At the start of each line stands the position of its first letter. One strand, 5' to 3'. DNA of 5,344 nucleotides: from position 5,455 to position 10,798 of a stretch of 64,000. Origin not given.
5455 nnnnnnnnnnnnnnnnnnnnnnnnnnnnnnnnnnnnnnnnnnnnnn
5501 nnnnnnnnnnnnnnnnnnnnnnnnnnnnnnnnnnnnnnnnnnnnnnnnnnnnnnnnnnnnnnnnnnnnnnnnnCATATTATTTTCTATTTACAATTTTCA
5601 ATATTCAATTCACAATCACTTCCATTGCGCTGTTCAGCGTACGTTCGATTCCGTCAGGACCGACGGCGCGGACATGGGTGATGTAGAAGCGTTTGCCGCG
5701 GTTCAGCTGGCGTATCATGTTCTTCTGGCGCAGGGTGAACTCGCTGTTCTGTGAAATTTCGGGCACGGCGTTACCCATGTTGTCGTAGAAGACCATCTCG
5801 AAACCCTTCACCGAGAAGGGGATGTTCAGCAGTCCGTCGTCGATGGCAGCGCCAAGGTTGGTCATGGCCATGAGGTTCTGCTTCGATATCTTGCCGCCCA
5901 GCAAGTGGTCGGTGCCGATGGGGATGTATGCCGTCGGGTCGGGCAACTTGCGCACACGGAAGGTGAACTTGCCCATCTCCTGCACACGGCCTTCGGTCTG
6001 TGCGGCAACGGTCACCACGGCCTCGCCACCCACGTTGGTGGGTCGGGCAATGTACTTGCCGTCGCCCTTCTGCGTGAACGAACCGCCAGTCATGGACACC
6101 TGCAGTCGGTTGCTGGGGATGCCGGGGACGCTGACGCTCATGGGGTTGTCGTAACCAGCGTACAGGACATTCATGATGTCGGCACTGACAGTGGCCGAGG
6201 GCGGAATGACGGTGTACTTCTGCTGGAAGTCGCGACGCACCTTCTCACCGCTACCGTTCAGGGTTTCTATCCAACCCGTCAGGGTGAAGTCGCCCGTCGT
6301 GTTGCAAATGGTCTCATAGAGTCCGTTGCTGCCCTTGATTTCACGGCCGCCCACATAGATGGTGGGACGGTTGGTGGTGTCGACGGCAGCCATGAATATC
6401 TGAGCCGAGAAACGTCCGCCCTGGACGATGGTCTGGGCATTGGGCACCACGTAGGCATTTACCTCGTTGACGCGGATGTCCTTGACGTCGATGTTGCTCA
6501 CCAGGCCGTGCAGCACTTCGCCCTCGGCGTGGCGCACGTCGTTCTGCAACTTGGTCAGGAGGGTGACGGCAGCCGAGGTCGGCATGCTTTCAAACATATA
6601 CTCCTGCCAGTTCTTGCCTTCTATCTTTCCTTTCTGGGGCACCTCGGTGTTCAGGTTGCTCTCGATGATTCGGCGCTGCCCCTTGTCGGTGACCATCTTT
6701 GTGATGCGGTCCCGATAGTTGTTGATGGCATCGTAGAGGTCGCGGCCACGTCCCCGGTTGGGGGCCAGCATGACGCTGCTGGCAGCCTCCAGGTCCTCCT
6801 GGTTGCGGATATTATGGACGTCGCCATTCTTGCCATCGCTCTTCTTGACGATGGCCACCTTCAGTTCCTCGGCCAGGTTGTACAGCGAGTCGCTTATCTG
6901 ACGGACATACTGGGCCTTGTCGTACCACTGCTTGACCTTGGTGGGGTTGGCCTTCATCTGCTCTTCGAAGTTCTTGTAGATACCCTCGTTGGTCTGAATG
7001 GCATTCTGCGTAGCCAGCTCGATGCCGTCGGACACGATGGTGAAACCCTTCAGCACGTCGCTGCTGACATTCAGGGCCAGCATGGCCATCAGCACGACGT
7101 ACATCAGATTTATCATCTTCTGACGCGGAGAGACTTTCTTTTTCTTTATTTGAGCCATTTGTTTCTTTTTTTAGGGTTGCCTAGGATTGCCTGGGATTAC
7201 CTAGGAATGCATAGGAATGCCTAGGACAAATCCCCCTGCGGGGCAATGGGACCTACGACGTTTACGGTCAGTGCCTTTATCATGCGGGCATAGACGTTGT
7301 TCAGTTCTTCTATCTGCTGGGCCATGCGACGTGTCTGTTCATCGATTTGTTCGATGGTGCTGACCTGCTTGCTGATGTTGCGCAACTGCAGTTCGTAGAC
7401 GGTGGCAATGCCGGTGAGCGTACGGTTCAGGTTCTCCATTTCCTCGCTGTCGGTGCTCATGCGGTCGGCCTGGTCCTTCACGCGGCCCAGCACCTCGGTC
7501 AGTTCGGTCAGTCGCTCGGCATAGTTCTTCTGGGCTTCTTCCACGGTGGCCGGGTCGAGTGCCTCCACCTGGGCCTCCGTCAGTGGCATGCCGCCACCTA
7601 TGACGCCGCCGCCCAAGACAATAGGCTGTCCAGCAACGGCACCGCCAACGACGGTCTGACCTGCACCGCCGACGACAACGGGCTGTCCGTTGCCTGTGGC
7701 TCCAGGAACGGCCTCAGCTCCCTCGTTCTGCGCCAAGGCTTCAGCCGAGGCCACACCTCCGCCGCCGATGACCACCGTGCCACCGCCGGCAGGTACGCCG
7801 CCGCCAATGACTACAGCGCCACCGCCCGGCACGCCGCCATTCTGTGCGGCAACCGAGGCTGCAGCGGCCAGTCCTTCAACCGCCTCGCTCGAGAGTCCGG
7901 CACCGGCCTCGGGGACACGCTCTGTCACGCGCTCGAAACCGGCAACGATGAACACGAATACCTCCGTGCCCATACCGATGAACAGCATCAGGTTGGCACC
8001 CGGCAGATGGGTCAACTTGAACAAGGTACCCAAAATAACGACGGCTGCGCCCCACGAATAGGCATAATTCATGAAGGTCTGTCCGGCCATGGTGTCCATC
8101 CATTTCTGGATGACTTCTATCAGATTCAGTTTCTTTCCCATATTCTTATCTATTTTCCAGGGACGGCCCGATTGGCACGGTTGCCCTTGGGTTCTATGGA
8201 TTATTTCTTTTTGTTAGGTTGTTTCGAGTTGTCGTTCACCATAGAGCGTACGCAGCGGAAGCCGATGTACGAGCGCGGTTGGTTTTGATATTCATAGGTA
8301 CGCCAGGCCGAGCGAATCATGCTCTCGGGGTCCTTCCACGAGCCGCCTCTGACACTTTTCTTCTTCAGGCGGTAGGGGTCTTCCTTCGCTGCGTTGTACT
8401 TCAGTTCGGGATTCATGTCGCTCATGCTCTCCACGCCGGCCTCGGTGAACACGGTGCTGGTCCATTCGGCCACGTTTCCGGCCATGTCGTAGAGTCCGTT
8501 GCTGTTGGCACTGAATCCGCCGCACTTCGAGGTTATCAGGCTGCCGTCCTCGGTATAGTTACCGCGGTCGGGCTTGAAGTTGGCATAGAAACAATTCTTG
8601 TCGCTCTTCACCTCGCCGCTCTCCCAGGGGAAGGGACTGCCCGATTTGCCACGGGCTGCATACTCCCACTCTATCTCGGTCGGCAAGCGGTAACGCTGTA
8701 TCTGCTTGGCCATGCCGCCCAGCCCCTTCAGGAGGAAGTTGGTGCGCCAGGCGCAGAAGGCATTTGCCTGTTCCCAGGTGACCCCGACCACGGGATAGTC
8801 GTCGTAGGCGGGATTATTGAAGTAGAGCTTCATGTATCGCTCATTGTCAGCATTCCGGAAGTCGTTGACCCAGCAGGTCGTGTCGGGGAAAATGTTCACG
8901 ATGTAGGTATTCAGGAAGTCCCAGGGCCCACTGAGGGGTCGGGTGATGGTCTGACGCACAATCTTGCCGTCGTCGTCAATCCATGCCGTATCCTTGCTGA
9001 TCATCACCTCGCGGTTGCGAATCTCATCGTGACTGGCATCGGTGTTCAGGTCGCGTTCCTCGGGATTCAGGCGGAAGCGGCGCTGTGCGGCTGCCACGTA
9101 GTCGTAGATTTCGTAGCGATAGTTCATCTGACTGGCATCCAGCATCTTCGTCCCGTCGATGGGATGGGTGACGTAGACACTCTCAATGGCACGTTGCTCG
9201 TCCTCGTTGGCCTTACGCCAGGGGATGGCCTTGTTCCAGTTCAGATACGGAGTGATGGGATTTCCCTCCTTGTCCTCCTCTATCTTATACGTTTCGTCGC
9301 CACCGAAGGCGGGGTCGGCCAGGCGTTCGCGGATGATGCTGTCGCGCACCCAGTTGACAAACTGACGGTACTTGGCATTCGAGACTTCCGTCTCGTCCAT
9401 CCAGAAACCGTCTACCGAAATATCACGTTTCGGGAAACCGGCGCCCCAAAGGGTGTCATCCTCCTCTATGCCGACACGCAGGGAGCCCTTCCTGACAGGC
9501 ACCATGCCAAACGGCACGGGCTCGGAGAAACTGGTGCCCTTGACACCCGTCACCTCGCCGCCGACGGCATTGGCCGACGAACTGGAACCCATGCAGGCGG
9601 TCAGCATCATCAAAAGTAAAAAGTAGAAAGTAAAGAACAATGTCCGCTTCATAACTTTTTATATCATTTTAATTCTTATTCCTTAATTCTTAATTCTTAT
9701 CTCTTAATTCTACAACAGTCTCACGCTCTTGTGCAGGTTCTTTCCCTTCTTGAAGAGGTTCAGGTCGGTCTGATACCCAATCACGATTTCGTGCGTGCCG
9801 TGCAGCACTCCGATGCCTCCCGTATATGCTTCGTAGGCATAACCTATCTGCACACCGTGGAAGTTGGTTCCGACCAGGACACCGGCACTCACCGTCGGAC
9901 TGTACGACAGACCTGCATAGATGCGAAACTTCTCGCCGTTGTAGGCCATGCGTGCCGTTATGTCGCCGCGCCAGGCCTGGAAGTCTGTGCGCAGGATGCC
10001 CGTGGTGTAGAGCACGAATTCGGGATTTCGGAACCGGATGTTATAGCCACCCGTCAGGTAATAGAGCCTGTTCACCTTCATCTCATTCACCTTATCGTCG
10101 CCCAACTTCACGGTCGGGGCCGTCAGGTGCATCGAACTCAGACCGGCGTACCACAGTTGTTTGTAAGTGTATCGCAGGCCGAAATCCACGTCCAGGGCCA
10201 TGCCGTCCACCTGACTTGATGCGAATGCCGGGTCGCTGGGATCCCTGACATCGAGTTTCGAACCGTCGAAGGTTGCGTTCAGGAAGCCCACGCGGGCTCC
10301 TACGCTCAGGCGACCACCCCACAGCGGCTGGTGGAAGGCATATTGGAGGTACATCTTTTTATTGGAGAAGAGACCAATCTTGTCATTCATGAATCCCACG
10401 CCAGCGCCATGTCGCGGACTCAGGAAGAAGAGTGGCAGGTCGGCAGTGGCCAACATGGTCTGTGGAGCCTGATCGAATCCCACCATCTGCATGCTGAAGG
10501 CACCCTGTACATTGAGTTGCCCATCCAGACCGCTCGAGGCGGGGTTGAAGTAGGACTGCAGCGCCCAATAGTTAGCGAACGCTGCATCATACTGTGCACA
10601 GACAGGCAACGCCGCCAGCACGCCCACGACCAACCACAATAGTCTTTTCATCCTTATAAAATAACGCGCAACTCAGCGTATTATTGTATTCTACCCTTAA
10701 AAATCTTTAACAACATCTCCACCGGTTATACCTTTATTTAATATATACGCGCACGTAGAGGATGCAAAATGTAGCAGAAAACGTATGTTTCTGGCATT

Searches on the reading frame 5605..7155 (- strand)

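Call 10: search_protein_families(library=pfam, proteins=[window:5605-7155:-], max_evalue=0.001)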
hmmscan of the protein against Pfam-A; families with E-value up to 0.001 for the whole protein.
window:5605-7155:- (516 aa): 4 families
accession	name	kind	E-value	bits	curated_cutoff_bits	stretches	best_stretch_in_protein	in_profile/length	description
PF12081.13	GldM_1st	-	3e-64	217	25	1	33-221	1-194/194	GldM N-terminal domain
PF12080.14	GldM_4th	-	4.3e-35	121.2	24.6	1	405-516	1-114/114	GldM C-terminal domain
PF21602.3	GldM_3rd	-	4.9e-32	110.5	25.2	1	320-402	1-82/82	GldM third domain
PF21601.3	GldM_2nd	-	8.8e-29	100.3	24.4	1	223-318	1-98/98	GldM second domain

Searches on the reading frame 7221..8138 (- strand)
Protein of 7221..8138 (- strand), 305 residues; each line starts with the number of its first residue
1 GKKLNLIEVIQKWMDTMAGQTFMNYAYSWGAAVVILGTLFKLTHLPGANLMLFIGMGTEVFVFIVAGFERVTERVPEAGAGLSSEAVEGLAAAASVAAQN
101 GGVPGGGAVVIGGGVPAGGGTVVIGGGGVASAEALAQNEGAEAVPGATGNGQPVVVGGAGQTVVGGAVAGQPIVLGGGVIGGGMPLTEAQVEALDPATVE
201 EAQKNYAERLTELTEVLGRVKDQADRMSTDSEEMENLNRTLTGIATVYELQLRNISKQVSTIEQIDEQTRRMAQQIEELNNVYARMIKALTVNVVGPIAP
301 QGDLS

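Call 10: search_protein_families(library=pfam, proteins=[window:7221-8138:-], max_evalue=0.001)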
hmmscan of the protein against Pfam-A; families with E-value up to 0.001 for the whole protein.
window:7221-8138:- (305 aa): 1 family
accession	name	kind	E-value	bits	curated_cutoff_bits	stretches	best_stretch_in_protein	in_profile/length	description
PF22827.1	GldL_N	-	2.4e-20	72.9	24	1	26-74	1-49/62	GldL N-terminal domain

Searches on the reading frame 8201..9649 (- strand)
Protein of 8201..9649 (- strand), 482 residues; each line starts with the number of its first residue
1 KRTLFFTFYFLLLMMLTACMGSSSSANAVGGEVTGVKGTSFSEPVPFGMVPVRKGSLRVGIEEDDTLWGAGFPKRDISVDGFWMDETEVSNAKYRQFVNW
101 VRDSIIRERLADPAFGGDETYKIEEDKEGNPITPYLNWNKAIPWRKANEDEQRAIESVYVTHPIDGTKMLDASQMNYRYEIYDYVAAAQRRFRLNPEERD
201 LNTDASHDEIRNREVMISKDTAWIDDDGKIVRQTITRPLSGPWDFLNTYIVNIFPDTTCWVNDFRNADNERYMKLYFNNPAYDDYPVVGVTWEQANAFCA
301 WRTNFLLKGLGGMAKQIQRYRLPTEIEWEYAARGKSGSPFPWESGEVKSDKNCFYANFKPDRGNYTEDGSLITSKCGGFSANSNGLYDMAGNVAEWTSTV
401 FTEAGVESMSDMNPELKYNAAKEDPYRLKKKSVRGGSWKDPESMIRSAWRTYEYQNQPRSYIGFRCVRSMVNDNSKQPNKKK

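Call 10: search_protein_families(library=pfam, proteins=[window:8201-9649:-], max_evalue=0.001)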
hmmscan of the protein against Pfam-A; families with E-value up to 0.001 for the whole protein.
window:8201-9649:- (482 aa): 1 family
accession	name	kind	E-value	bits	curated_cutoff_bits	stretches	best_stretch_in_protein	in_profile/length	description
PF03781.23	FGE-sulfatase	-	2.3e-47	162.2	23.3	1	48-468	4-255/255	Sulfatase-modifying factor enzyme 1-like domain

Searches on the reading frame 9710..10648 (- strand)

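Call 10: search_protein_families(library=pfam, proteins=[window:9710-10648:-], max_evalue=0.001)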
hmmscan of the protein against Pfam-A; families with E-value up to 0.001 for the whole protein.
window:9710-10648:- (312 aa): 1 family
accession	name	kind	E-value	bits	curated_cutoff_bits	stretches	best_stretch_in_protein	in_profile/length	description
PF11751.14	PorP_SprF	-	7.4e-53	180.3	22.3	1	17-292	2-273/273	Type IX secretion system membrane protein PorP/SprF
